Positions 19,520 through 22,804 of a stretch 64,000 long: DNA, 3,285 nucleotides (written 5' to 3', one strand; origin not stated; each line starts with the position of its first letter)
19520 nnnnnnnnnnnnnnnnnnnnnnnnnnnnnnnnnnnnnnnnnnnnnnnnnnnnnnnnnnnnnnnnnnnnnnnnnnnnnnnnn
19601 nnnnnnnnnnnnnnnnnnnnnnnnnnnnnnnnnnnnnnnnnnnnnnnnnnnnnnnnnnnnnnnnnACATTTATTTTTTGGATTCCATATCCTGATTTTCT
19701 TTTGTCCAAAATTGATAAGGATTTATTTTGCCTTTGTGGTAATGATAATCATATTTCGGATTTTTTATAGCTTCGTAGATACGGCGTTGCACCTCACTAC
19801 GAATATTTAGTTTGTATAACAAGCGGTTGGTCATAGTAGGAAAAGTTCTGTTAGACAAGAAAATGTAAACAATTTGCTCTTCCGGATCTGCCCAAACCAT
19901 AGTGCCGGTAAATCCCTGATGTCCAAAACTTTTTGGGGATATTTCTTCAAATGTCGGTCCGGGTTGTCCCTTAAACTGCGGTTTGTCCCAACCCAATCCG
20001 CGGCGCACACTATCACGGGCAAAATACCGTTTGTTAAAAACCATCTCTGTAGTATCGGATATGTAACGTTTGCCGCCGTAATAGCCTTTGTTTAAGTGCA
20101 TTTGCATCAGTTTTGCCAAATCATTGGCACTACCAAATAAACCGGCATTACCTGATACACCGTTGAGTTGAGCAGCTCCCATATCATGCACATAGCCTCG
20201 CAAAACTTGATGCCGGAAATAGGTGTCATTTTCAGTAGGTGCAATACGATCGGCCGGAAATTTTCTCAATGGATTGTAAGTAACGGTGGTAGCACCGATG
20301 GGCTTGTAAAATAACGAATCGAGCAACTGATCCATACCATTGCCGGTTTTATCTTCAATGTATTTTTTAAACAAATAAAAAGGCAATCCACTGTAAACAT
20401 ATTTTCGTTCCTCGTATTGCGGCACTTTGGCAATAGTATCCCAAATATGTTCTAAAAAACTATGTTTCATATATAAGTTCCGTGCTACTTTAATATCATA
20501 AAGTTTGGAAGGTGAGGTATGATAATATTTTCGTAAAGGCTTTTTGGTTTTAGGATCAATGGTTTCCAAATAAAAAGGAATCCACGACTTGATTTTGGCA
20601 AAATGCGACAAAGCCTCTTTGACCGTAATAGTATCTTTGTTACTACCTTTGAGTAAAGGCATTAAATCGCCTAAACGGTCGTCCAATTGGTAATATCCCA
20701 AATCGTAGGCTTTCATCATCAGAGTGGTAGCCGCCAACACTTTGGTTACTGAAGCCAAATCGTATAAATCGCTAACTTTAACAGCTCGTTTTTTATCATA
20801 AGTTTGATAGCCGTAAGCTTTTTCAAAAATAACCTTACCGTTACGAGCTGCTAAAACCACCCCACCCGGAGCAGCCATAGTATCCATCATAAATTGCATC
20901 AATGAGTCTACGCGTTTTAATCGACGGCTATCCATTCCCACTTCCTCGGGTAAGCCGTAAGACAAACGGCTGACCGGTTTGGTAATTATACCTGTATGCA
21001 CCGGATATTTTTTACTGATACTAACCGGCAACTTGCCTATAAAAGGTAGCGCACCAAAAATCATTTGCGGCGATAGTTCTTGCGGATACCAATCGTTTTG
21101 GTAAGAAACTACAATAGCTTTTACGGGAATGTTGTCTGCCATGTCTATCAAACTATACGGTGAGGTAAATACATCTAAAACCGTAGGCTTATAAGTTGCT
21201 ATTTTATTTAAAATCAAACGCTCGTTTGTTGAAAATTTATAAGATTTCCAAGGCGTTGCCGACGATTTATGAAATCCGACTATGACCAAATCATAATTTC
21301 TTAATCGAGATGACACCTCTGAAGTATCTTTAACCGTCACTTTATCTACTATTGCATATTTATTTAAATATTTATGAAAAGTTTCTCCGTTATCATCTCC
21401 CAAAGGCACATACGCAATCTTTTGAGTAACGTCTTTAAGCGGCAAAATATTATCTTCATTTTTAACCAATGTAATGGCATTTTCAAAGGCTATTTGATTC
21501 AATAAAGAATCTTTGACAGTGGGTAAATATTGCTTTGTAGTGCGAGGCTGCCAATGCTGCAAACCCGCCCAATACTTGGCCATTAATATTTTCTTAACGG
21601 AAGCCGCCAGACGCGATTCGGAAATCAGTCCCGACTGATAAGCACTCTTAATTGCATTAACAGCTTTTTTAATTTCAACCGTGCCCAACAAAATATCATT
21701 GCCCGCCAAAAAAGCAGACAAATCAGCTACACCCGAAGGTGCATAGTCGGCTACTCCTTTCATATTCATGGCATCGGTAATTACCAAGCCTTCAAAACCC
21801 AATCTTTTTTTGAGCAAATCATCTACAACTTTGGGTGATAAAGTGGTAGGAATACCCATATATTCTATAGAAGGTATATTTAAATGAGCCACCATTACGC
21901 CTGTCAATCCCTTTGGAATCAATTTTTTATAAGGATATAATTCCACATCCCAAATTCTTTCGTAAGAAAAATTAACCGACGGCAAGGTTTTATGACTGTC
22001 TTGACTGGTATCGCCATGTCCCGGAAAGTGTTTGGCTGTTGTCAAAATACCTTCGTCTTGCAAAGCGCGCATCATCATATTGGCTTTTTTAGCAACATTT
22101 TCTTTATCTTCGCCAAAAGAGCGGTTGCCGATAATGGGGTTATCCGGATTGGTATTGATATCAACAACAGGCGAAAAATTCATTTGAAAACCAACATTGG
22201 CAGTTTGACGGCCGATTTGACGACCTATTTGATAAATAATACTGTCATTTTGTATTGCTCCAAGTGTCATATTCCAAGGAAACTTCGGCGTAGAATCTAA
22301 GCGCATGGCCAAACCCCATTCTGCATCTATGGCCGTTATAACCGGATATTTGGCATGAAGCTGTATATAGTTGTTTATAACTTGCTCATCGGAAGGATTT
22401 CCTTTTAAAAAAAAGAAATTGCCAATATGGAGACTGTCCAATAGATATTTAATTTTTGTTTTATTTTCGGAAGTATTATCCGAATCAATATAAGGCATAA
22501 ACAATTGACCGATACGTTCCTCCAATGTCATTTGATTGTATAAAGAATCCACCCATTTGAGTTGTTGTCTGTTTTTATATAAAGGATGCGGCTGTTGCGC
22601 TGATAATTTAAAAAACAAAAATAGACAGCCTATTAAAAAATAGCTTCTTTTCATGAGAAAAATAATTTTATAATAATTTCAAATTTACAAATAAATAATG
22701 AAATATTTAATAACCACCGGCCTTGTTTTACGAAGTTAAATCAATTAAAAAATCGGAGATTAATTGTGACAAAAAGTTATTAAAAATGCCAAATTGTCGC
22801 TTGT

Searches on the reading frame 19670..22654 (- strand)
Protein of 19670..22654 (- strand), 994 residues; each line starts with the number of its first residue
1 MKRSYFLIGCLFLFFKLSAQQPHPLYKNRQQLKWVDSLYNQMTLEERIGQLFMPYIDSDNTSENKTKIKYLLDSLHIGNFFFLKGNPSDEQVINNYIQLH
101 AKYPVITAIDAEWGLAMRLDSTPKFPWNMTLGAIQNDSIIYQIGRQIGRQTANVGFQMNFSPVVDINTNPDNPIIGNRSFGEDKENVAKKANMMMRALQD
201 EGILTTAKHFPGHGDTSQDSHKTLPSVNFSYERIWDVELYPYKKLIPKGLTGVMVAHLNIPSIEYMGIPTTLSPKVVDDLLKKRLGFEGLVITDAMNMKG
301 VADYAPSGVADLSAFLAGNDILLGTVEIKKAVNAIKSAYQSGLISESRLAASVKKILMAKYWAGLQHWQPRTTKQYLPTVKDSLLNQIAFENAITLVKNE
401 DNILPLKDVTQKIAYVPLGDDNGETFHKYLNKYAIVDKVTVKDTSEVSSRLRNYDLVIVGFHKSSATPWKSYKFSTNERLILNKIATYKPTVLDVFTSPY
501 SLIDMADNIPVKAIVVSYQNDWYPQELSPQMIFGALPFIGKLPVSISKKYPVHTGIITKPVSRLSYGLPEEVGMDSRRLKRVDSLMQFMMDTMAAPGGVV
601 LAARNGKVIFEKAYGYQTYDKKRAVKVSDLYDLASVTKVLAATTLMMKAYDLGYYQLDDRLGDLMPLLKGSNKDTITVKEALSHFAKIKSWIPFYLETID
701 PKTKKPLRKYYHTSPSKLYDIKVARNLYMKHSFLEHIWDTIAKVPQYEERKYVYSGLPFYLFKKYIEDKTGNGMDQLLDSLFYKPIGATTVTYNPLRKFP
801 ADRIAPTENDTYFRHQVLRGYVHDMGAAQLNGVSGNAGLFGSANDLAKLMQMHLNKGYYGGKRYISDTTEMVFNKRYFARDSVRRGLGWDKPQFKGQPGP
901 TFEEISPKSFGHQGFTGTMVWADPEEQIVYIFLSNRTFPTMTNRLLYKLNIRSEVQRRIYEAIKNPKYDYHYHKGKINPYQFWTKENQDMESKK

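Call 17: search_protein_families(library=pfam, proteins=[window:19670-22654:-], max_evalue=0.00001)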
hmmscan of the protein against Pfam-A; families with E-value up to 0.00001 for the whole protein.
window:19670-22654:- (994 aa): 3 families
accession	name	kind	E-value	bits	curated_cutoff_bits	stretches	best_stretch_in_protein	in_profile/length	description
PF00933.27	Glyco_hydro_3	-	6.3e-73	246.4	27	1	43-357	1-314/316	Glycosyl hydrolase family 3 N terminal domain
PF00144.29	Beta-lactamase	-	6e-41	141.1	27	1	584-942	3-316/329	Beta-lactamase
PF01915.27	Glyco_hydro_3_C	-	2.8e-08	34.4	31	1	394-549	1-172/200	Glycosyl hydrolase family 3 C-terminal domain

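Call 32: search_protein_families(library=ncbifam, proteins=[window:19670-22654:-], max_evalue=0.001)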
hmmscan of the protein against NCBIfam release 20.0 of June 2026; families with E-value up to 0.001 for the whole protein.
window:19670-22654:- (994 aa): 32 families (the best 25 are shown)
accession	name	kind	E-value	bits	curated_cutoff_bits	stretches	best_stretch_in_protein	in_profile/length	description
NF002968.0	PRK03642.1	equivalog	1.9e-41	142.3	385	1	565-938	26-397/432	penicillin binding protein PBP4B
NF003740.0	PRK05337.1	equivalog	2.1e-39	135.6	207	1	70-365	21-319/340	beta-N-acetylhexosaminidase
NF011678.0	PRK15098.1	equivalog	1.7e-27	96.2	666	1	28-424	31-425/765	beta-glucosidase BglX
NF052331.1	Bet13-16Glucosase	equivalog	1.9e-26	92.5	1330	1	33-422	14-402/750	exo-beta-d-1,3/1,6-glucosidase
NF052329.1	XyloArabinsidase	equivalog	2.3e-23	82.2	1050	1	124-437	110-416/750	beta-xylosidase/alpha-l-arabinosidase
NF041579.1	betaxyl_Flavo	equivalog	1.2e-16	60.1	1350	1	117-412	77-383/716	beta-xylosidase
NF041776.1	xylosidase_Xyl3A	equivalog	2e-13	49.2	1250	1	176-416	131-379/846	xylan 1,4-beta-xylosidase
NF033085.1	bla_class_C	equivalog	2.3e-09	36.5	415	1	580-686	6-110/356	class C beta-lactamase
NF000399.2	blaFOX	exception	5.8e-09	35.4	850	1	581-712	32-157/382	FOX family cephalosporin-hydrolyzing class C beta-lactamase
NF052330.1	BetGlucosiCelf0468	equivalog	1.1e-08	33.8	1300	1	124-414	56-340/817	beta-d-glucosidase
NF038269.1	lipase_LipE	equivalog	1.3e-08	34.4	750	1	574-688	23-144/407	lipase LipE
NF012172.1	FOX-MOX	exception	1.4e-08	34.1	700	1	581-686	32-135/382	FOX/MOX family class C beta-lactamase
NF009622.0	PRK13128.1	equivalog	2.6e-08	32.8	443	1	578-668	5-93/518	D-aminopeptidase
NF000239.3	MOX_CMY1_fam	exception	3.8e-08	32.9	770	1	582-684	36-136/383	CMY-1/MOX family class C beta-lactamase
NF007943.0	PRK10662.1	equivalog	3.9e-08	32.3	266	0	751-934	182-355/380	D-alanyl-D-alanine-carboxypeptidase/endopeptidase AmpH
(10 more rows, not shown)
